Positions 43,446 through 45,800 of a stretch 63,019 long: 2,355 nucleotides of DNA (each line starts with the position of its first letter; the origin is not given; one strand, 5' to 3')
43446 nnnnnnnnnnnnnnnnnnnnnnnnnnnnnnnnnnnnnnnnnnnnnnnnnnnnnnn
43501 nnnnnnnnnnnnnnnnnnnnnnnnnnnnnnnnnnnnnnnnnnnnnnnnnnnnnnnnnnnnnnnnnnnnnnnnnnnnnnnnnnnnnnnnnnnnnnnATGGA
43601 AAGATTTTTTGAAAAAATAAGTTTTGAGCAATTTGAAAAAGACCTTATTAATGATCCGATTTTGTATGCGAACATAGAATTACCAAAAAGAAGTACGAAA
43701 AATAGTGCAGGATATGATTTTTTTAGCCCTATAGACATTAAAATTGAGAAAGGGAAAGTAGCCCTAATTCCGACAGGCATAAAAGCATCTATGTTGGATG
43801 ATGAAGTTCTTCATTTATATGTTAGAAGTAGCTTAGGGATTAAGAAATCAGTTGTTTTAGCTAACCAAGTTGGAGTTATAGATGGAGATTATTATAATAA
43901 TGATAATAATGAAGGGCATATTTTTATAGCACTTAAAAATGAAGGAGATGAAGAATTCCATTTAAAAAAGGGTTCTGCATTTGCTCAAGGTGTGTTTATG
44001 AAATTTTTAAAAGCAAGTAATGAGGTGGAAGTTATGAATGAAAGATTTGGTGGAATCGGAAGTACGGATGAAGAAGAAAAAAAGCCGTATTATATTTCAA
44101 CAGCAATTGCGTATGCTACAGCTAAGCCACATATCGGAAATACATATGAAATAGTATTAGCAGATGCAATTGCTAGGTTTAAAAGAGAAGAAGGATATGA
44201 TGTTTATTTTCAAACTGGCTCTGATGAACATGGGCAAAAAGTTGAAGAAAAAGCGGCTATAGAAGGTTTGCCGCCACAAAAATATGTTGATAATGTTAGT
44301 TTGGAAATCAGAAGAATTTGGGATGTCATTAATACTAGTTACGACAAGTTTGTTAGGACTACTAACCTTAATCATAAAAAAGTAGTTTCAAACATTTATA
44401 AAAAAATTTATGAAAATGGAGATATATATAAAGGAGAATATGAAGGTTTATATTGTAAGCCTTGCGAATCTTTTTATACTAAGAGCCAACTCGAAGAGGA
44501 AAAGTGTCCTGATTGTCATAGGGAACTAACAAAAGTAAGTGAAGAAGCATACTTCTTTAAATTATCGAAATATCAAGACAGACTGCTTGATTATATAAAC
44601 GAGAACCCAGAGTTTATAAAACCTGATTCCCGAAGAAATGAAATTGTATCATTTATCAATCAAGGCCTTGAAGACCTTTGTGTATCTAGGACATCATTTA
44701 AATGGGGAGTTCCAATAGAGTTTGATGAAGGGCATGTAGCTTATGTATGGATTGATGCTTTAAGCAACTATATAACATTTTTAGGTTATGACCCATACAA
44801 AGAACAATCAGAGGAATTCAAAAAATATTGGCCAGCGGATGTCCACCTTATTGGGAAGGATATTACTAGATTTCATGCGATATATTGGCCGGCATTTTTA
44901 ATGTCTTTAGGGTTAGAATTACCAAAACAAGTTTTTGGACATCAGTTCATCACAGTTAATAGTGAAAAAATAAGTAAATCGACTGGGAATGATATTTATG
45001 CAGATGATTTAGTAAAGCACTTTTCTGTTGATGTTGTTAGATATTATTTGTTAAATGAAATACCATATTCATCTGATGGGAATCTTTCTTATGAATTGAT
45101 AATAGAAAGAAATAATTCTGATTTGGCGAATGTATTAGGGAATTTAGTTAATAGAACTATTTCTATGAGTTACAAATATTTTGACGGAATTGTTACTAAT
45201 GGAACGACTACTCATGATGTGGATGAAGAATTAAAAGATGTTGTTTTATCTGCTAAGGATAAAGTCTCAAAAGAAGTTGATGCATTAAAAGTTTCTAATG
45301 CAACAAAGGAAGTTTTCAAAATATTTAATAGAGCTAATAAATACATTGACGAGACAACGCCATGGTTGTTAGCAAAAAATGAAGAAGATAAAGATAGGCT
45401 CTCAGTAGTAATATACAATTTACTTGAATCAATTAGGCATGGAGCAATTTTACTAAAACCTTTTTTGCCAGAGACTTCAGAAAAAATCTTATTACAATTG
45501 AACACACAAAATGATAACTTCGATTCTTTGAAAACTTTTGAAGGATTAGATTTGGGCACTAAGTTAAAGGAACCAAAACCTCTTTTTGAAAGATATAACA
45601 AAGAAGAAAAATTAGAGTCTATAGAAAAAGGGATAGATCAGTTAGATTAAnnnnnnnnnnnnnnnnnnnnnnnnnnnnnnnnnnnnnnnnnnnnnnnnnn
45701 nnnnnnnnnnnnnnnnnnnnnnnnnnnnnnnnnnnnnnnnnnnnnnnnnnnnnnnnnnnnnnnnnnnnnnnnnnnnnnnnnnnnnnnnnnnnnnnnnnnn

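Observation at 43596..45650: Complete dUTPase fused in-frame to methionyl-tRNA synthetase under a Met T-box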

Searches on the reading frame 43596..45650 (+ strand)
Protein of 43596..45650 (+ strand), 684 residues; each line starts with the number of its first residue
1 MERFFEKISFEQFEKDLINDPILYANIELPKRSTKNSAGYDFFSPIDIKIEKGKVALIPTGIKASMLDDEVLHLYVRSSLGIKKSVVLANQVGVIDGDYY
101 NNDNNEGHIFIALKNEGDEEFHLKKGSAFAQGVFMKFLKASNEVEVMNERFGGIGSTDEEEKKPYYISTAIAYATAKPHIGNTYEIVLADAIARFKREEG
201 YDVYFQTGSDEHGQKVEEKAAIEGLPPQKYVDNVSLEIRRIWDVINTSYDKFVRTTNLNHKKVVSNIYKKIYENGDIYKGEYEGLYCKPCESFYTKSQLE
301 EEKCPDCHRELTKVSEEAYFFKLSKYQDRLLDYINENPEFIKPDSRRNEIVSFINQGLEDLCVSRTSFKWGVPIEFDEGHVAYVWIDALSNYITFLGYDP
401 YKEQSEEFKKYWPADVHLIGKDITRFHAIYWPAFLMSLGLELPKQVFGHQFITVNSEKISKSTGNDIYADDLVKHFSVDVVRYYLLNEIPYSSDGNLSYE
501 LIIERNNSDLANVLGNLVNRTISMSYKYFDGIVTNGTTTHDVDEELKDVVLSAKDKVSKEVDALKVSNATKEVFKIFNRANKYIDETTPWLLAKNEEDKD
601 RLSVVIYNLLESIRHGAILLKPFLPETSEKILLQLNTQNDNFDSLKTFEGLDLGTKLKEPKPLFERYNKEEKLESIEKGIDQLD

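Call 3: search_protein_families(library=pfam, proteins=[window:43596-45650:+], max_evalue=0.01)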
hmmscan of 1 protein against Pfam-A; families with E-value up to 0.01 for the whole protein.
window:43596-45650:+ (684 aa): 7 families
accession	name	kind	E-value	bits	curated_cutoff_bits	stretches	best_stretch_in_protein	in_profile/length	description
PF09334.17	tRNA-synt_1g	-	2.3e-109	366.2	20.1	2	316-521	181-390/391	tRNA synthetases class I (M)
PF00133.28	tRNA-synt_1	-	3.7e-31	108.8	22.7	2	158-375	18-244/414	tRNA synthetases class I (I, L, M and V)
PF19303.5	Anticodon_3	-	8.3e-14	52.2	23.5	1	535-673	3-141/152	Anticodon binding domain of methionyl tRNA ligase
PF00692.24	dUTPase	-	1.3e-13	51.3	22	1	26-145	2-113/129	dUTPase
PF01406.26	tRNA-synt_1e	-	1.5e-09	38.1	27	1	441-500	236-294/301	tRNA synthetases class I (C) catalytic domain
PF08264.19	Anticodon_1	-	4.9e-07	30.2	25.1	1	553-635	11-93/148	Anticodon-binding domain of tRNA ligase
PF01921.24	tRNA-synt_1f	-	1.9e-06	27.5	27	1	438-492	262-316/360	tRNA synthetases class I (K)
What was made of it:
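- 43596..44069 (+): dUTPase domain (aa 1-158). The core is aa 1-137. The flexible C-terminal arm carrying motif V (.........) is aa 138-158. Pfam PF00692 (call 3).
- On Trimeric dUTPase (Pfam PF00692): 51.3 bits against 22, aa 26-145 (call 3).
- On Methionyl-tRNA synthetase, class Ia (NCBIfam NF008900 / TIGR00398): PF19303 matches (call 3).
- Checked: Pfam finds dUTPase at aa 26-145 (51.3 bits, cut-off 22), plus tRNA-synt_1g and Anticodon_3 (call 3).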

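Call 5: search_protein_families(library=ncbifam, proteins=[window:43596-45650:+], max_evalue=0.01)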
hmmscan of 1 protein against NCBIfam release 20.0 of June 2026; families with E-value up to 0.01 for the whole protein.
window:43596-45650:+ (684 aa): 22 families
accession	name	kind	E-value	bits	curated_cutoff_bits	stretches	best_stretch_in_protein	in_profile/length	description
NF008900.0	PRK12267.1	equivalog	4.2e-214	712.8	598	1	161-679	2-522/648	methionine--tRNA ligase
TIGR00398.1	metG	equivalog_domain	3e-157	524.6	336.35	1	166-666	2-528/530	methionine--tRNA ligase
NF001100.0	PRK00133.1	equivalog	1.1e-110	371.2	587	2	287-671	158-535/676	methionine--tRNA ligase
NF008860.0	PRK11893.2-2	equivalog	7.7e-104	348.7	761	3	407-632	321-544/583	methionine--tRNA ligase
NF010561.0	PRK13956.1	equivalog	5.6e-41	139.8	223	1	28-158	17-146/147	dUTP diphosphatase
TIGR00422.1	valS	equivalog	2.4e-30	105.2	612.1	2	401-640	467-704/863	valine--tRNA ligase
NF009687.0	PRK13208.1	equivalog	2.1e-25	89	738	2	158-303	33-193/801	valine--tRNA ligase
TIGR00576.1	dut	superfamily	1.5e-23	83.2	102.55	1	24-157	8-141/143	dUTP diphosphatase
TIGR00392.1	ileS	equivalog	2.9e-23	82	621.4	2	381-639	535-793/861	isoleucine--tRNA ligase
TIGR00396.1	leuS_bact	equivalog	1.2e-22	79.9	548.4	2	157-336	23-206/843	leucine--tRNA ligase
NF008859.0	PRK11893.2-1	equivalog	2.4e-22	79.6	553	2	298-501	167-372/498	methionine--tRNA ligase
NF004349.1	PRK05729.1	equivalog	6.8e-22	77.5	704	2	400-639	459-687/860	valine--tRNA ligase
NF008957.0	PRK12300.1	subfamily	2e-21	75.7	677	2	402-650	568-792/946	leucine--tRNA ligase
NF001862.0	PRK00601.1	equivalog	2.4e-21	75.9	103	1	23-148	13-135/150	dUTP diphosphatase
TIGR00395.1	leuS_arch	equivalog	4.1e-17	61.5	648.5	1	401-641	561-780/938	leucine--tRNA ligase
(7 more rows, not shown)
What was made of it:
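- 44085..45647 (+): MetRS domain (aa 164-684): Rossmann core with HIGN and KISKS, one Zn knuckle, and an anticodon-binding helical domain. There is no C-terminal tRNA-binding/dimerisation domain. NCBIfam NF008900 scores 712.8 bits over model positions 2-522 of 648 (call 5).
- On Trimeric dUTPase (Pfam PF00692): 139.8 against 223, and 83.2 against 102.55 (call 5).
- On Methionyl-tRNA synthetase, class Ia (NCBIfam NF008900 / TIGR00398): 712.8 against 598, and 524.6 against 336 (call 5). Model positions 523-648 are unmatched (call 5).
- Checked: The NCBIfam MetRS equivalog PRK12267 scores 712.8 against a cut-off of 598, over aa 161-679 (call 5).
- The NCBIfam dUTPase equivalog scores are below their cut-offs (call 5).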
